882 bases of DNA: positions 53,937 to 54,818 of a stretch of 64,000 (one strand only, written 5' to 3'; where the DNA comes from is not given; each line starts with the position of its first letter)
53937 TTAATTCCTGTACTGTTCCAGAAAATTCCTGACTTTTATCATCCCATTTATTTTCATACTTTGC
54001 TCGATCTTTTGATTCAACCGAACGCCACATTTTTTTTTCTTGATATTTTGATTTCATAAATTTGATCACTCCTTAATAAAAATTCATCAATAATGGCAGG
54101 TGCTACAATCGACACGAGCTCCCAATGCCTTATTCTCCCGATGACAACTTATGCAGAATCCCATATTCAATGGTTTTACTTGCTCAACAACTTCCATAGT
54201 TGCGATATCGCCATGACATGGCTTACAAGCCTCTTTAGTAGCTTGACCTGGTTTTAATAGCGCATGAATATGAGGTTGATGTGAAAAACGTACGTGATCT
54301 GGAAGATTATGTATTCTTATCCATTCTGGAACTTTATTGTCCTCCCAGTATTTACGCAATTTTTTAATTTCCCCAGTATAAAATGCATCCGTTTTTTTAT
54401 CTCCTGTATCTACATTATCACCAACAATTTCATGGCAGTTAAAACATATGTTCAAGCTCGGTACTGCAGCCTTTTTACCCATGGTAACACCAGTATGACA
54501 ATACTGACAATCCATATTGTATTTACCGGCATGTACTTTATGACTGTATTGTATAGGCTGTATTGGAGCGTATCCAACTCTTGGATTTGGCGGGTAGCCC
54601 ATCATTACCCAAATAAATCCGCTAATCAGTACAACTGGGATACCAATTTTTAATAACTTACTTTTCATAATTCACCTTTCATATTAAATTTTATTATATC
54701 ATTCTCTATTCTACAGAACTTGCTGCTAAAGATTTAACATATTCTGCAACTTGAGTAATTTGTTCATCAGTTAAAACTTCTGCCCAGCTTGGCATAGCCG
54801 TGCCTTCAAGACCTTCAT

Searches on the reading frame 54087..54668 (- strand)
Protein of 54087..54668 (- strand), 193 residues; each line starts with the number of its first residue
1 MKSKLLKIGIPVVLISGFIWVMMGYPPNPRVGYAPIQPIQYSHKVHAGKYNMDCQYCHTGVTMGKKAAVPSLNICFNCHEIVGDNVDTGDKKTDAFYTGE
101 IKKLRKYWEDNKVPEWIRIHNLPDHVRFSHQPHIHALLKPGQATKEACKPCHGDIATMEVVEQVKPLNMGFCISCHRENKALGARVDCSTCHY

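Call 70: search_protein_families(library=pfam, proteins=[window:54087-54668:-], max_evalue=0.0001)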
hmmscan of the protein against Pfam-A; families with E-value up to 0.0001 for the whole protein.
window:54087-54668:- (193 aa): 3 families
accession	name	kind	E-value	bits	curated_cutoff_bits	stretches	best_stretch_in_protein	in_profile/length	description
PF14522.11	Cytochrome_C7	-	1.5e-12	47.6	24.8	1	126-192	1-66/67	Cytochrome c7 and related cytochrome c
PF02085.21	Cytochrom_CIII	-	6.4e-07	30.1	22.9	0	36-84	18-58/101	Class III cytochrome C family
PF14537.11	Cytochrom_c3_2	-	1.6e-05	25.7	25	0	49-85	4-39/79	Cytochrome c3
